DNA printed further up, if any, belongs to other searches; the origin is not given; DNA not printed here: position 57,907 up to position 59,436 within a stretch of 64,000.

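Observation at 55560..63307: Translationally coupled six-gene operon pairing two PaaK/F390-synthetase-like ligases with an ATP-grasp ligase, a FemAB-like acyltransferase, a GT4 and a flippase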

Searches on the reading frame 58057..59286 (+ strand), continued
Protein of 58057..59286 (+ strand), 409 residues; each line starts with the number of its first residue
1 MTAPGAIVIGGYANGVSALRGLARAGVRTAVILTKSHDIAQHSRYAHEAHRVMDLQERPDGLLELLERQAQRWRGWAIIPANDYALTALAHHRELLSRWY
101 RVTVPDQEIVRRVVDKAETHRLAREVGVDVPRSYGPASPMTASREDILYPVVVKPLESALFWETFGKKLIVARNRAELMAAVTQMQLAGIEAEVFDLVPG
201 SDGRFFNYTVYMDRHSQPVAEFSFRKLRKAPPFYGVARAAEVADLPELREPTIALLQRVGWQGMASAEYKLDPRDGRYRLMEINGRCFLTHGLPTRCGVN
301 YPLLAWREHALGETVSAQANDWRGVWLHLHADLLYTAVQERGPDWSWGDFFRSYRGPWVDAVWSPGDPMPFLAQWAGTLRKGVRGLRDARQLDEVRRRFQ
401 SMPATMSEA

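Call 60: predict_structure(alignment_id=A2)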
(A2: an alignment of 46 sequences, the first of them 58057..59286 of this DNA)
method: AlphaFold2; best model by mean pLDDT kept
length: 409 residues; sequences in the alignment: 46
mean_pLDDT: 91.4   pTM: 0.90
mean pLDDT of the five models: 91.4, 91.0, 90.5, 89.9, 89.1
residues with pLDDT >= 90: 314; 70-90: 75; 50-70: 16; < 50: 4
segments of 3 or more residues with pLDDT < 50: 406-409
pLDDT, mean of each block of 10 residues (from residue 1): 89 97 97 94 98 83 95 97 93 96 96 90 97 95 95 82 82 95 92 93 96 97 96 91 96 98 98 96 95 97 98 97 95 85 82 93 96 91 64 72 55
secondary structure, 60 per line:
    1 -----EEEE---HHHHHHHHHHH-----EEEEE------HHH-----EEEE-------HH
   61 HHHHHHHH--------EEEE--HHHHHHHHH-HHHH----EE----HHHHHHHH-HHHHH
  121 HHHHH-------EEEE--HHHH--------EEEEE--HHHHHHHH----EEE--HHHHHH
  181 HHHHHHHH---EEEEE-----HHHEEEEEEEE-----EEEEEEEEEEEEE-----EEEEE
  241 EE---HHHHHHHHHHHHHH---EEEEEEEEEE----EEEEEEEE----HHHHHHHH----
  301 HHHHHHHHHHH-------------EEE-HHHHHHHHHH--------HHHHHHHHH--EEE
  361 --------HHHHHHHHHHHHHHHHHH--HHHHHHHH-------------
elements in order: E6-9 H13-23 E29-33 E48-51 H59-68 E77-80 H83-91 H93-96 H107-114 H116-125 E133-136 H139-142 E151-155 H158-165 E170-172 H175-188 E192-196 E205-212 E218-230 E236-242 H246-259 E263-272 E277-284 H289-296 H301-311 E325-327 H329-338 H347-355 E358-360 H369-386 H389-396

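Call 64: fold_search(model_id=the predicted structure, library=pdb)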
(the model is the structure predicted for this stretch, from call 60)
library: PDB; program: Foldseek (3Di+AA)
matches with E <= 10: 1823; with E <= 0.001: 398
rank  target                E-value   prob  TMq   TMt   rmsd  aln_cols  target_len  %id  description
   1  2vpq_A                3.0e-16  1.00  0.61  0.56   4.0       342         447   16  Crystal structure of biotin carboxylase from S. aureus complexed with AMPPNP (released 2008-09-09)
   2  2vpq_B                8.8e-16  1.00  0.62  0.57   4.1       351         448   15  Crystal structure of biotin carboxylase from S. aureus complexed with AMPPNP (released 2008-09-09)
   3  3ouu_A                9.8e-16  1.00  0.62  0.57   3.8       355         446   15  Crystal Structure of Biotin Carboxylase-beta-gamma-ATP Complex from Campylobacter jejuni (released 2010-10-20)
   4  7ybu_A                1.6e-15  1.00  0.49  0.32   8.0       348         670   18  Human propionyl-coenzyme A carboxylase (released 2023-07-05)
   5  3ouz_A                2.2e-15  1.00  0.62  0.58   3.9       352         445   15  Crystal Structure of Biotin Carboxylase-ADP complex from Campylobacter jejuni (released 2010-10-13)
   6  3ouz_B                2.6e-15  1.00  0.62  0.58   4.0       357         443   15  Crystal Structure of Biotin Carboxylase-ADP complex from Campylobacter jejuni (released 2010-10-13)
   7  8zux_A                2.6e-15  1.00  0.60  0.43   4.2       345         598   16  Structure of G668R-hPCC (released 2025-11-19)
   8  8zuz_A                3.7e-15  1.00  0.59  0.37   4.1       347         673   16  Structure of G131R-hPCC BCCP-BC Conformation (released 2025-11-19)
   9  9yx2_B                4.1e-15  1.00  0.61  0.53   4.1       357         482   17  Structure of the long chain acyl-CoA carboxylase complex from Mycobacterium smegmatis with ATP, bicarbonate, and propi (released 2025-11-26)
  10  9yx2_T                4.4e-15  1.00  0.61  0.53   4.2       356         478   17  Structure of the long chain acyl-CoA carboxylase complex from Mycobacterium smegmatis with ATP, bicarbonate, and propi (released 2025-11-26)
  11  9yx2_A                4.6e-15  1.00  0.61  0.44   4.1       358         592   15  Structure of the long chain acyl-CoA carboxylase complex from Mycobacterium smegmatis with ATP, bicarbonate, and propi (released 2025-11-26)
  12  9yx2_D                8.7e-15  1.00  0.60  0.52   4.2       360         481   16  Structure of the long chain acyl-CoA carboxylase complex from Mycobacterium smegmatis with ATP, bicarbonate, and propi (released 2025-11-26)
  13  8hz4_D                1.0e-14  1.00  0.53  0.50   5.1       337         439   18  The tetrameric structure of biotin carboxylase from Chloroflexus aurantiacus in complex with bicarbonate (released 2024-01-10)
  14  3jzf_B                1.2e-14  1.00  0.60  0.56   4.2       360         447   17  Crystal structure of biotin carboxylase from E. Coli in complex with benzimidazoles series (released 2009-11-03)
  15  7kct_A                1.3e-14  1.00  0.62  0.56   4.4       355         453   17  Crystal Structure of the Hydrogenobacter thermophilus 2-Oxoglutarate Carboxylase (OGC) Biotin Carboxylase (BC) Domain  (released 2021-01-27)
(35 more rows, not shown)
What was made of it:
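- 58057..59286 (+): ATP-grasp carboxylate-amine ligase (409 aa, COG3919-type; JGI labels relatives 'D-aspartate ligase'). Foldseek matches biotin carboxylase, PurK and L-amino-acid ligase, TM about 0.6 (calls 60, 64).
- On ATP-grasp superfamily: Foldseek E 3e-16 to biotin carboxylase, PurK and L-amino-acid ligase (calls 60, 64).
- Checked: ATP-grasp: weak by sequence, but the AlphaFold model (pLDDT 91) has the fold (calls 60, 64).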

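Call 68: search_protein_families(library=ncbifam, proteins=[L003:13397-14695:+, L002:13543-14838:+, L002:14835-15875:+, L002:11230-12162:+, L002:18404-19222:+, L002:17035-17727:+, L002:17724-18407:+, L003:12669-13385:+, L003:5681-8329:+, L002:19319-20212:+], max_evalue=0.001)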
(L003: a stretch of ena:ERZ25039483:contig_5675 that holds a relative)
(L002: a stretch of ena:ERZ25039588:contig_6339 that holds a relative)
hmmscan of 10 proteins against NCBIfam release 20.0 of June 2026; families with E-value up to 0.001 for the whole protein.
L003:13397-14695:+ (432 aa): 22 families
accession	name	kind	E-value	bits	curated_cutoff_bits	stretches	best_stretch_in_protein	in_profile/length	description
TIGR01143.1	murF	subfamily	8.1e-61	206.2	288.6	1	24-375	62-409/418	UDP-N-acetylmuramoyl-tripeptide--D-alanyl-D-alanine ligase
NF008896.0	PRK11929.1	equivalog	1e-53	182.5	1023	1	23-375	591-947/965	bifunctional UDP-N-acetylmuramoyl-L-alanyl-D-glutamate--2,6-diaminopimelate ligase MurE/UDP-N-acetylmuramoyl-tripeptide--D-alanyl-D-alanine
NF010693.0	PRK14093.1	equivalog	2e-37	129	544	1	24-375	96-455/479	UDP-N-acetylmuramoylalanyl-D-glutamyl-2,6-diaminopimelate--D-alanyl-D-alanine ligase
NF008041.0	PRK10773.1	equivalog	3.6e-35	121.6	551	1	31-346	95-410/453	UDP-N-acetylmuramoyl-tripeptide--D-alanyl-D-alanine ligase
NF008897.0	PRK11930.1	equivalog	6.2e-23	80.7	804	1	25-373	97-442/822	bifunctional UDP-N-acetylmuramoyl-tripeptide:D-alanyl-D-alanine ligase/alanine racemase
NF001126.0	PRK00139.1-4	equivalog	2.7e-18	65.8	373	1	113-299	195-379/486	UDP-N-acetylmuramoyl-L-alanyl-D-glutamate--2,6-diaminopimelate ligase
TIGR01087.1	murD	equivalog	6.6e-18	65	211.95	1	35-369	103-415/441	UDP-N-acetylmuramoyl-L-alanine--D-glutamate ligase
NF001124.0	PRK00139.1-2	equivalog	7.5e-17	61.2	476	1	111-323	198-409/500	UDP-N-acetylmuramoyl-L-alanyl-D-glutamate--2,6-diaminopimelate ligase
TIGR01085.1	murE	subfamily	3.1e-16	59.3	257.3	1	111-323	177-390/472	UDP-N-acetylmuramyl-tripeptide synthetase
NF053645.1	pMurC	equivalog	3.3e-14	52.5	560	1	38-167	104-234/492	pseudomurein biosynthesis peptide ligase pMurC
TIGR01082.1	murC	equivalog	5.5e-14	52.1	335.1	1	33-267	97-322/449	UDP-N-acetylmuramate--L-alanine ligase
TIGR02068.2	cya_phycin_syn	equivalog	6.6e-13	47.6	850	1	112-303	565-772/862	cyanophycin synthetase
NF053648.1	pMurE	equivalog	2.9e-12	46.1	600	1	110-241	188-310/464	pseudomurein biosynthesis peptide ligase pMurE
NF010623.0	PRK14016.1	subfamily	1.8e-11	43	877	1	112-310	566-781/871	cyanophycin synthetase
NF001123.0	PRK00139.1-1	equivalog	4.2e-09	35.6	586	1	32-323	103-408/493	UDP-N-acetylmuramoyl-L-alanyl-D-glutamate--2,6-diaminopimelate ligase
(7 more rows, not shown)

L002:13543-14838:+ (431 aa): 1 family
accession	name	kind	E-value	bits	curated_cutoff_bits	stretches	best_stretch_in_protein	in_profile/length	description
NF047900.1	AspMetLigLdmS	equivalog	0.00026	19.8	475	1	211-346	183-312/383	L-aspartate--L-methionine ligase LdmS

L002:14835-15875:+ (346 aa): 0 families

L002:11230-12162:+ (310 aa): 4 families
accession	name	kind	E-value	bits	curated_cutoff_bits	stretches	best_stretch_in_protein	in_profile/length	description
NF052387.1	Lys_ferment_KCE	equivalog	1.7e-70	237.5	382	1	21-293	2-267/267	3-keto-5-aminohexanoate cleavage enzyme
NF053568.1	3OXCoAcCUPNH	equivalog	2.4e-58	197.5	350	1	22-293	5-272/274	3-oxoadipate:acetyl-CoA acetyltransferase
NF052389.1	Lys_KAL_CLE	exception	1.9e-46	158.7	725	1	19-293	169-436/440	bifunctional 3-aminobutyryl-CoA ammonia lyase/3-keto-5-aminohexanoate cleavage enzyme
NF053538.1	DixhxACActTsKce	equivalog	2.2e-42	145.2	430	2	21-136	7-119/310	3,5-dioxohexanoate:acetyl-CoA acetone transferase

L002:18404-19222:+ (272 aa): 7 families
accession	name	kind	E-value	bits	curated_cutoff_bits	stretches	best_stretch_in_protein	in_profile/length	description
TIGR00460.1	fmt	equivalog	4.8e-17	62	201.5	1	110-200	66-158/315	methionyl-tRNA formyltransferase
NF005414.0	PRK06988.1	equivalog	4.3e-12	45.6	316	1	103-199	58-155/311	formyltransferase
NF005998.1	PRK08125.1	equivalog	1.1e-11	43.9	777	1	107-201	60-155/649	bifunctional UDP-4-amino-4-deoxy-L-arabinose formyltransferase/UDP-glucuronic acid oxidase ArnA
NF005755.0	PRK07579.1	equivalog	1.2e-09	38.3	238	1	124-197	67-138/245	dTDP-4-amino-4,6-dideoxyglucose formyltransferase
NF004684.0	PRK06027.1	subfamily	7.4e-09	35.7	223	1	115-205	158-249/286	formyltetrahydrofolate deformylase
TIGR00655.1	PurU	equivalog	3.7e-08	33.3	285.95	1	112-201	150-240/280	formyltetrahydrofolate deformylase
TIGR00639.1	PurN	equivalog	1.3e-07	31.4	150.1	1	147-228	105-186/192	phosphoribosylglycinamide formyltransferase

L002:17035-17727:+ (230 aa): 0 families

L002:17724-18407:+ (227 aa): 0 families

L003:12669-13385:+ (238 aa): 0 families

L003:5681-8329:+ (882 aa): 0 families

L002:19319-20212:+ (297 aa): 3 families
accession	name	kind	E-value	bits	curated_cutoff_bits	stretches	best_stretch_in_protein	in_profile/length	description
NF008557.0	PRK11493.1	equivalog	4.5e-33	114.5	250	1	22-296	4-279/281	3-mercaptopyruvate sulfurtransferase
NF040901.1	SeO3_TeO2_ExtH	equivalog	9.8e-20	70.9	200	2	219-287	276-347/430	selenite/tellurite reduction operon rhodanese-like protein ExtH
NF006444.0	PRK08762.1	equivalog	0.0001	21.1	449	0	80-144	55-118/387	molybdopterin-synthase adenylyltransferase MoeB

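Call 76: search_protein_families(library=padloc, proteins=[window:58057-59286:+], max_evalue=0.001)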
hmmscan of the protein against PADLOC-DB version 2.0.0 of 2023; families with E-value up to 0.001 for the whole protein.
window:58057-59286:+ (409 aa): 0 families

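Call 80: search_protein_families(library=pfam, proteins=[L023:7144-9081:-, L023:14460-15458:-, L026:8923-9612:-, L026:7468-8505:+, L026:14151-14888:-, L029:6970-8448:+, L029:8678-9280:+, L028:8427-9866:-, L028:7376-8416:-, L027:5438-6433:+], max_evalue=0.001)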
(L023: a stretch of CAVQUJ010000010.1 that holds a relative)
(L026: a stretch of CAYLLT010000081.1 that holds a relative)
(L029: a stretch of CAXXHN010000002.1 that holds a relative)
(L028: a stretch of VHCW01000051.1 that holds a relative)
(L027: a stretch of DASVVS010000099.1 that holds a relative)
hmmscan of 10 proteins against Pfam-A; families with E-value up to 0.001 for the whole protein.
L023:7144-9081:- (645 aa): 3 families
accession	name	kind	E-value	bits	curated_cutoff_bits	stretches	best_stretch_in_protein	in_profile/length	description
PF02775.26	TPP_enzyme_C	-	2.4e-31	109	21.9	1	483-617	24-150/151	Thiamine pyrophosphate enzyme, C-terminal TPP binding domain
PF00205.28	TPP_enzyme_M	-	3.2e-25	88.9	30.4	1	257-380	1-134/137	Thiamine pyrophosphate enzyme, central domain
PF02776.23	TPP_enzyme_N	-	6.8e-21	74.7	26.8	1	67-179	2-115/119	Thiamine pyrophosphate enzyme, N-terminal TPP binding domain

L023:14460-15458:- (332 aa): 2 families
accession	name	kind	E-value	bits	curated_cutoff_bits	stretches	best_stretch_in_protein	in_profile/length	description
PF00535.33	Glycos_transf_2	-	5e-12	46.5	23.3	1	46-191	11-164/168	Glycosyl transferase family 2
PF13641.12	Glyco_tranf_2_3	-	0.00097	19.6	27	0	97-146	73-121/230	Glycosyltransferase like family 2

L026:8923-9612:- (229 aa): 0 families

L026:7468-8505:+ (345 aa): 1 family
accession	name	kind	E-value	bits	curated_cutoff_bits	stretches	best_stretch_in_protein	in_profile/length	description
PF06283.17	ThuA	-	9.5e-12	46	33.4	1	97-298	46-209/209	Trehalose utilisation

L026:14151-14888:- (245 aa): 2 families
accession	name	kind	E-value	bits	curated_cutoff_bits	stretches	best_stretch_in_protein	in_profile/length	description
PF01128.25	IspD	-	1.1e-62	212.1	27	1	4-226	1-220/221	2-C-methyl-D-erythritol 4-phosphate cytidylyltransferase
PF12804.13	NTP_transf_3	-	2.1e-10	41.4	27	1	6-170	1-128/160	MobA-like NTP transferase domain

L029:6970-8448:+ (492 aa): 4 families
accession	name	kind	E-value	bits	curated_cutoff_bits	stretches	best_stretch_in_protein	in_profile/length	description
PF00144.29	Beta-lactamase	-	6.4e-64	216.6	27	1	36-355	3-320/329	Beta-lactamase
PF00515.34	TPR_1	-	1.9e-06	27.8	27.8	1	448-475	7-34/34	Tetratricopeptide repeat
PF07719.23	TPR_2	-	2e-06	27.9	27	1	443-475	2-34/34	Tetratricopeptide repeat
PF13414.12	TPR_11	-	3.6e-06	27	26.8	0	456-475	8-27/42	TPR repeat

L029:8678-9280:+ (200 aa): 4 families
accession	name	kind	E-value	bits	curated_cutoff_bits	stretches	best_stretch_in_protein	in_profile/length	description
PF13599.13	Pentapeptide_4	-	4.7e-24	84.7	38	2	30-94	2-66/78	Pentapeptide repeat region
PF00805.28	Pentapeptide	-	6.8e-17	61.1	20.2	2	130-164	6-40/40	Pentapeptide repeats (8 copies)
PF13576.12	Pentapeptide_3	-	7.8e-07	29.7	27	1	26-62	6-45/48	Pentapeptide repeats (9 copies)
PF23894.2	LD_SV2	-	1e-05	26.2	29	1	10-76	26-92/92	SV2A/B/C luminal domain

L028:8427-9866:- (479 aa): 3 families
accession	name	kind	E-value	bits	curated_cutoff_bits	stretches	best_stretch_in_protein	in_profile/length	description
PF00370.27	FGGY_N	-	1.8e-53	182.1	28.8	1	4-242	1-241/245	FGGY family of carbohydrate kinases, N-terminal domain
PF02782.22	FGGY_C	-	9.6e-32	110.8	27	1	256-435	2-198/198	FGGY family of carbohydrate kinases, C-terminal domain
PF01869.26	BcrAD_BadFG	-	8.2e-06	26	31.5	1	6-82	1-75/271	BadF/BadG/BcrA/BcrD ATPase family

L028:7376-8416:- (346 aa): 5 families
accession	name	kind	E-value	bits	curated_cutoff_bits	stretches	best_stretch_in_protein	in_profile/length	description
PF08450.18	SGL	-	7.7e-19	68.7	26.3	1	206-288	130-214/246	SMP-30/Gluconolactonase/LRE-like region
PF01436.27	NHL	-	3.6e-10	39.8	20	0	93-110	3-20/28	NHL repeat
PF24684.1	Vgb_lyase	-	3.7e-06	26.4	50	0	32-111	93-158/290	Virginiamycin B lyase family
PF07494.17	Reg_prop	-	0.00048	20.4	20.4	0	258-273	6-21/24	Two component regulator propeller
PF21959.2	DUF6923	-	0.00056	20.2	27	0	62-158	57-146/234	Repeat of unknown function (DUF6923)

L027:5438-6433:+ (331 aa): 3 families
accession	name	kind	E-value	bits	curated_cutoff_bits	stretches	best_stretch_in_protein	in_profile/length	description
PF00535.33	Glycos_transf_2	-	1.5e-21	77.5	23.3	1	42-137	1-102/168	Glycosyl transferase family 2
PF13641.12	Glyco_tranf_2_3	-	1.6e-07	32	27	1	41-138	3-111/230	Glycosyltransferase like family 2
PF10111.15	Glyco_tranf_2_2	-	1.2e-06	28.7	27.3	0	43-126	2-94/276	Glycosyltransferase like family 2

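Call 83: search_protein_representatives(protein=window:58057-59286:+)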
Query: 409 residues. Proteins with E-value up to 0.001 (for the whole library): 9444; up to 1e-10: 4961; up to 1e-30: 537. The best 150 are listed.
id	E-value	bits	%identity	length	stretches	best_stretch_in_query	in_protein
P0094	5.3e-131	453.7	52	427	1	3-403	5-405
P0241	2.8e-115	401.9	49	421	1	3-400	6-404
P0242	1.0e-113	396.8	49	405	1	3-384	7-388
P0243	2.5e-109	382.3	45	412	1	4-384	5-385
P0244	4.3e-101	355.2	49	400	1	4-388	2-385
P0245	1.2e-97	343.9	45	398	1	3-384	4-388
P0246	1.1e-96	340.7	45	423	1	5-384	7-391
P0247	3.0e-95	336.0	42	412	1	3-404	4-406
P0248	1.5e-92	327.0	42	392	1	20-383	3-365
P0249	1.7e-92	326.9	45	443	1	2-388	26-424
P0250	8.0e-92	324.7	40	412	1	3-404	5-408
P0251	1.6e-91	323.7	44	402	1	4-381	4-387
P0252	1.6e-91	323.7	41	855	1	6-386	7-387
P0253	8.4e-91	321.3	45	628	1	4-358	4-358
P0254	8.5e-88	311.4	39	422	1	3-398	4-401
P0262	2.8e-81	289.9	30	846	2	6-381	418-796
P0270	1.3e-71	258.0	26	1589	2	5-381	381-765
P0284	1.1e-54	202.3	33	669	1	6-387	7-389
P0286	1.3e-54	202.1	35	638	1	6-376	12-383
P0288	8.1e-54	199.5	28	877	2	6-384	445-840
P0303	1.5e-50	188.7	32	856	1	5-377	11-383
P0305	3.8e-50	187.4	31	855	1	3-384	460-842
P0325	3.8e-46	174.2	36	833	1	2-389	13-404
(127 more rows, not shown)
